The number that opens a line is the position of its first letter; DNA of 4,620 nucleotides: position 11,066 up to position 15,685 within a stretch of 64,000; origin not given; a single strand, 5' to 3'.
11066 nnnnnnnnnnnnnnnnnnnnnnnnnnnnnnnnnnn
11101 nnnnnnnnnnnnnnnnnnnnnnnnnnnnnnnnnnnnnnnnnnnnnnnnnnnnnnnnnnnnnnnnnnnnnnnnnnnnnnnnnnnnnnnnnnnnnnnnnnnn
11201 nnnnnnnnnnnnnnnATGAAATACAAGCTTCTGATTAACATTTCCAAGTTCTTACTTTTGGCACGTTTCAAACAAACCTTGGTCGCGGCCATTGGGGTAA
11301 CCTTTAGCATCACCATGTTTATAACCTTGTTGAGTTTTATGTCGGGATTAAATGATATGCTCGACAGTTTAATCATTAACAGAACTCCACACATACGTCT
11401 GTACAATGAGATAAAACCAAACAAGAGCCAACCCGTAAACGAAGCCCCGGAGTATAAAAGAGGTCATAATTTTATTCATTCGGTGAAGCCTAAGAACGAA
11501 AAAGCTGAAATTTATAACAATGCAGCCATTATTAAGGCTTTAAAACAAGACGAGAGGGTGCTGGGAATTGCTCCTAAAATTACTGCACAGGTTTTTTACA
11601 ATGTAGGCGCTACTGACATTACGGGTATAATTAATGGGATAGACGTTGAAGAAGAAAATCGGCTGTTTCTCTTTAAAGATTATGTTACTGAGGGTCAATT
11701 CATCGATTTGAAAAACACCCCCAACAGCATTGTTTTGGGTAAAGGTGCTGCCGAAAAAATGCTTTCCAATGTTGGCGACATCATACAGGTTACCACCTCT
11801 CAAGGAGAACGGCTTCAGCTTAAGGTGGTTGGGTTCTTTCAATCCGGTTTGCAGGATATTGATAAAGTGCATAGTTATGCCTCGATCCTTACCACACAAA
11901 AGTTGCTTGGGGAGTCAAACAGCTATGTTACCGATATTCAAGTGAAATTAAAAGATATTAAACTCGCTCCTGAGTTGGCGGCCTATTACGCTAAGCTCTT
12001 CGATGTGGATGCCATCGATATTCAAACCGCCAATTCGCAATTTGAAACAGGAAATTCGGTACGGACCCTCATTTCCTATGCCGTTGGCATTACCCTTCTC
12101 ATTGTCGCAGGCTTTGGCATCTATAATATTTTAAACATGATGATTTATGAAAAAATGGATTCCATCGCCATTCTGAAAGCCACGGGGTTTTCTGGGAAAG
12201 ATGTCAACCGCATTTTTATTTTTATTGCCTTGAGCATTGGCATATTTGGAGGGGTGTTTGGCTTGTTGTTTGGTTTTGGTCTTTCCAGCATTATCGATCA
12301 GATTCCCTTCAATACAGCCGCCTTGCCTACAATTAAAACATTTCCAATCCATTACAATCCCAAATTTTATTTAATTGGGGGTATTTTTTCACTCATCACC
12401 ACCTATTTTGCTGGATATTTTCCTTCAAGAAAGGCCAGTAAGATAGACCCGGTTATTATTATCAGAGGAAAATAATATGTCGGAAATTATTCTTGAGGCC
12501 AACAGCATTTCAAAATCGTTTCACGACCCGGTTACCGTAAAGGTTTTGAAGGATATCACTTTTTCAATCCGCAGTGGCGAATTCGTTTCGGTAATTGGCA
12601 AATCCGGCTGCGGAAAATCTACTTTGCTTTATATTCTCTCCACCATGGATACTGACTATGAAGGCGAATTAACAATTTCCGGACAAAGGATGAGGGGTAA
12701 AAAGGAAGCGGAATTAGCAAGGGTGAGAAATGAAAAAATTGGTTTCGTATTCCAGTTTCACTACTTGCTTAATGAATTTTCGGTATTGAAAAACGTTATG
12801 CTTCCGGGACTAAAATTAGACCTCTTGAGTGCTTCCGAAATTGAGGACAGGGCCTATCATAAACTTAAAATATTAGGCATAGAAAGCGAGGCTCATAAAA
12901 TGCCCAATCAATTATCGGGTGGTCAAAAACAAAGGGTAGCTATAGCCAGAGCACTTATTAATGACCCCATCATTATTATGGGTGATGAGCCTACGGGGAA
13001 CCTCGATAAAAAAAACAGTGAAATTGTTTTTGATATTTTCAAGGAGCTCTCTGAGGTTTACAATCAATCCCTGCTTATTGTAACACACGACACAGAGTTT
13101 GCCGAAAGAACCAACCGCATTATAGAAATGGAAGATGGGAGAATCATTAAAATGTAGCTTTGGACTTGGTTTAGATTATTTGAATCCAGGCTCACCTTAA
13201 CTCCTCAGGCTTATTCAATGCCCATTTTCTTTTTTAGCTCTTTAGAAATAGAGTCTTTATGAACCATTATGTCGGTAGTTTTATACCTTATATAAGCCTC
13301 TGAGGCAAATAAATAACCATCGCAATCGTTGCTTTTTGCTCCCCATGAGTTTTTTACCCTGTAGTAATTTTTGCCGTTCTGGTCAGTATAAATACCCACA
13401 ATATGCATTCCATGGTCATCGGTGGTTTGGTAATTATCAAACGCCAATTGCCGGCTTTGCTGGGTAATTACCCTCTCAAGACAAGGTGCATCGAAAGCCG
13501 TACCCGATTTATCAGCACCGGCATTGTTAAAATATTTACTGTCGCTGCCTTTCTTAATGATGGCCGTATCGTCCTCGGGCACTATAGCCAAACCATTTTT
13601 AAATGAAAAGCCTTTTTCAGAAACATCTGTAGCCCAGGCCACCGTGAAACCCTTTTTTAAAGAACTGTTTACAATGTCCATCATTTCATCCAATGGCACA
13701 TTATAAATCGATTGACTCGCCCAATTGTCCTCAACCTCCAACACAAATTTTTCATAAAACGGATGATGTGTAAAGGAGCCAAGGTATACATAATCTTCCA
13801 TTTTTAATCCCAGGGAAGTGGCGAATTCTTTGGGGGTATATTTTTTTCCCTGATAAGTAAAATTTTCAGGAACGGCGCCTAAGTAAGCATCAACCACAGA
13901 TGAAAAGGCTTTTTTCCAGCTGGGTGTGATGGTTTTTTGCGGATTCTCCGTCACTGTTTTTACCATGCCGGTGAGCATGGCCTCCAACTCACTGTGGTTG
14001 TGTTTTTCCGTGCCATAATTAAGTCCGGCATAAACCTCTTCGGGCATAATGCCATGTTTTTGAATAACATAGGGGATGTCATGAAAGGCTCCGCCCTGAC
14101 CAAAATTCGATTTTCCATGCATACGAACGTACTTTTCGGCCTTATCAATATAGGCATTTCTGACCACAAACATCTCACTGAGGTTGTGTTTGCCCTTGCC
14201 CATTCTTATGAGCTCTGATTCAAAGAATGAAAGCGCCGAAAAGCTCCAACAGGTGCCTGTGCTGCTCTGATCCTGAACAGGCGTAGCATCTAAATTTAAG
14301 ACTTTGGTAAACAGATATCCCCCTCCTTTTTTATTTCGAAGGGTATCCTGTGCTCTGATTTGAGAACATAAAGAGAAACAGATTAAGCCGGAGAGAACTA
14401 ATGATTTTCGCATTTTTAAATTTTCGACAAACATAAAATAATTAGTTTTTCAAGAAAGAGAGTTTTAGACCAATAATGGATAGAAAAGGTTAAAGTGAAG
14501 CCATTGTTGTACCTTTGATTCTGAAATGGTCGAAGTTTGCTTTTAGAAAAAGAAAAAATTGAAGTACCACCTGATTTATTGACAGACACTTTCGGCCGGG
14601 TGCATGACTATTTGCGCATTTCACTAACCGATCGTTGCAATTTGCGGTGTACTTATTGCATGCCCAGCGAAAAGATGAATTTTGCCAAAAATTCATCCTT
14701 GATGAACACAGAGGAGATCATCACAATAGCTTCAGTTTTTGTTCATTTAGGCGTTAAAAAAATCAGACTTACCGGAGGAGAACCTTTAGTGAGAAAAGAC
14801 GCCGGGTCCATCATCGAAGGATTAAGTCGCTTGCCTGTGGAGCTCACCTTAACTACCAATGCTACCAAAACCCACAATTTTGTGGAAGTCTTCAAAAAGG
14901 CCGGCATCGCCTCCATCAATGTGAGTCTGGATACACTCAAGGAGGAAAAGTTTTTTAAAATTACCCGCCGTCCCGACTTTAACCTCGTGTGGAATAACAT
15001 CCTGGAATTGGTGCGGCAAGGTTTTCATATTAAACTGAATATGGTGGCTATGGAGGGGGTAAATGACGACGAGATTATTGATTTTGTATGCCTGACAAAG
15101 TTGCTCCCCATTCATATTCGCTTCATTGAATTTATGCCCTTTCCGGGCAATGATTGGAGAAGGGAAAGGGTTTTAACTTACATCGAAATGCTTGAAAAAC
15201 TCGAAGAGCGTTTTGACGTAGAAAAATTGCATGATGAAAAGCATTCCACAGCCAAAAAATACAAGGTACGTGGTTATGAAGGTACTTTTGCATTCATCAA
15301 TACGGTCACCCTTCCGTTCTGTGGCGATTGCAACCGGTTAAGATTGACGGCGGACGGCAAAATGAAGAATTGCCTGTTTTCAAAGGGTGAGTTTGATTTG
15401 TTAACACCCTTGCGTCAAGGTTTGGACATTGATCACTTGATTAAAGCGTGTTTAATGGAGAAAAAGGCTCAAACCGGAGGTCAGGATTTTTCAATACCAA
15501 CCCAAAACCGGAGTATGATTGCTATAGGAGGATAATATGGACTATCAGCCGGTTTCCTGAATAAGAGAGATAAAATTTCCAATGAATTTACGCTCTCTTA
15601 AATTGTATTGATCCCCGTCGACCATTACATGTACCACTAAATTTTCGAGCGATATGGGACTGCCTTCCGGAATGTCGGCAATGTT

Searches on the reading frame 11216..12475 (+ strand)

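Call 17: search_protein_families(library=pfam, proteins=[window:11216-12475:+], max_evalue=0.0001)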
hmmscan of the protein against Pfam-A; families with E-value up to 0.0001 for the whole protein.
window:11216-12475:+ (419 aa): 2 families
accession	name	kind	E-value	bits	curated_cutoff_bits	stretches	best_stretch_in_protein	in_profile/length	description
PF02687.27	FtsX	-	3.3e-19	69.5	25.5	1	290-412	3-120/120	FtsX-like permease C-terminal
PF12704.14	MacB_PCD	-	1e-14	55.7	27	1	21-254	1-200/207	MacB-like periplasmic core domain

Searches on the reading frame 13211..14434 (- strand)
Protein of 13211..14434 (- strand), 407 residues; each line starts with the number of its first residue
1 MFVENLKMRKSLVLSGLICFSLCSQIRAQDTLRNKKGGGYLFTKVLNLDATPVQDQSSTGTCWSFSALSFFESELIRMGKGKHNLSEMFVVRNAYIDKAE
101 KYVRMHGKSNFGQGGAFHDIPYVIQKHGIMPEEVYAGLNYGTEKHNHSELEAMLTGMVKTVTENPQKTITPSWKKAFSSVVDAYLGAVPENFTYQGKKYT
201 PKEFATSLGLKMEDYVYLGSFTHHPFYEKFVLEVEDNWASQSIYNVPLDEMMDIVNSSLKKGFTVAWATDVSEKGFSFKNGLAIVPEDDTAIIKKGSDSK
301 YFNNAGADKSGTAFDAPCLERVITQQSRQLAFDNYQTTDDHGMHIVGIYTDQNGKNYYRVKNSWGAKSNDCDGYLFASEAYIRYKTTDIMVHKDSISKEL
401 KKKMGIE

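Call 3: search_protein_families(library=ncbifam, proteins=[window:13211-14434:-])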
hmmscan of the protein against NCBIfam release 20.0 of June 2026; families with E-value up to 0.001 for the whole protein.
window:13211-14434:- (407 aa): 0 families

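Call 4: search_protein_families(library=pfam, proteins=[window:13211-14434:-])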
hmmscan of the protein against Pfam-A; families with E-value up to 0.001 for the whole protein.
window:13211-14434:- (407 aa): 2 families
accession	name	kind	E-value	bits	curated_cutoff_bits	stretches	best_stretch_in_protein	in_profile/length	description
PF03051.21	Peptidase_C1_2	-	2.3e-22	79.9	22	2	334-404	354-424/438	Peptidase C1-like family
PF00112.29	Peptidase_C1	-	6.1e-13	49.8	20.7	2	50-148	14-100/220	Papain family cysteine protease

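Call 21: search_protein_families(library=ncbifam, proteins=[window:13211-14434:-], max_evalue=0.001)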
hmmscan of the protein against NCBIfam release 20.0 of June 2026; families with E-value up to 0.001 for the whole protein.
window:13211-14434:- (407 aa): 0 families

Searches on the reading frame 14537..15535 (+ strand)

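Call 3: search_protein_families(library=ncbifam, proteins=[window:14537-15535:+])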
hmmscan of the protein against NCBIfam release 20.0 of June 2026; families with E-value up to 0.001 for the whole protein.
window:14537-15535:+ (332 aa): 71 families (the best 25 are shown)
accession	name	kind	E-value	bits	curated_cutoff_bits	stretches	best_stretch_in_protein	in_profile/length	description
TIGR02666.1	moaA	equivalog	5.5e-101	337.9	284.05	1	15-332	1-336/336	GTP 3',8-cyclase MoaA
TIGR02668.1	moaA_archaeal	equivalog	9.3e-62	208.7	325.25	1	15-307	1-296/303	GTP 3',8-cyclase MoaA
NF001199.0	PRK00164.2-1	equivalog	1.3e-59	201.9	231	1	15-308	3-300/308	GTP 3',8-cyclase MoaA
TIGR04317.1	W_rSAM_matur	equivalog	2e-17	63.3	380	1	25-161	5-139/349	tungsten cofactor oxidoreductase radical SAM maturase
NF045646.2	rSAM_Se_TrsS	equivalog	1.4e-16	60.1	490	1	28-226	90-295/441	radical SAM (seleno)protein TrsS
TIGR02109.1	PQQ_syn_pqqE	equivalog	2.9e-15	56.1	381.35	1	27-144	10-126/358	pyrroloquinoline quinone biosynthesis protein PqqE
NF045702.1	rSAM_GDGT_ether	equivalog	5.2e-15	55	450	1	27-225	89-296/486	tetraether lipid synthase Tes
NF045574.1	sacti_mat_StsB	exception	9e-15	54.5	625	1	29-193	101-262/466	StsB family radical SAM/SPASM domain sactipeptide maturase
NF050035.1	rSAM_WgK_link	exception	1.6e-14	53.7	650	1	27-193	12-177/367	radical SAM/SPASM peptide maturase WgkB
NF038283.1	viperin_w_prok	equivalog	2.3e-14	53.2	180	1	30-206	8-195/281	viperin family antiviral radical SAM protein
TIGR04055.1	rSAM_NirJ2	equivalog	1e-12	48.3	500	1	30-184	6-158/326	putative heme d1 biosynthesis radical SAM protein NirJ2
TIGR04347.1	pseudo_SAM_Halo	equivalog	1.2e-12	47.8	525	1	30-138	44-151/390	TIGR04347 family pseudo-SAM/SPASM protein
NF033640.1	N_Twi_rSAM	subfamily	1.8e-12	47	170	1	24-182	111-293/398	twitch domain-containing radical SAM protein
TIGR04054.1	rSAM_NirJ1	equivalog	5.4e-12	45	650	1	30-139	42-150/387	putative heme d1 biosynthesis radical SAM protein NirJ1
TIGR04545.1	rSAM_ahbD_hemeb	equivalog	6.5e-12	45.5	500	1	30-188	6-163/339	heme b synthase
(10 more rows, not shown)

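Call 4: search_protein_families(library=pfam, proteins=[window:14537-15535:+])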
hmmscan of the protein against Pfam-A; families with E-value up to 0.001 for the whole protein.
window:14537-15535:+ (332 aa): 3 families
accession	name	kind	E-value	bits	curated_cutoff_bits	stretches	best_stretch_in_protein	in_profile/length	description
PF06463.18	Mob_synth_C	-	3.8e-33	114.6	37.4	1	192-312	1-125/128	Molybdenum Cofactor Synthesis C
PF04055.27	Radical_SAM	-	2.8e-31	109.4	29.5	1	28-183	1-162/166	Radical SAM superfamily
PF13353.11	Fer4_12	-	2.7e-05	24.9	22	1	32-89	13-67/137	4Fe-4S single cluster domain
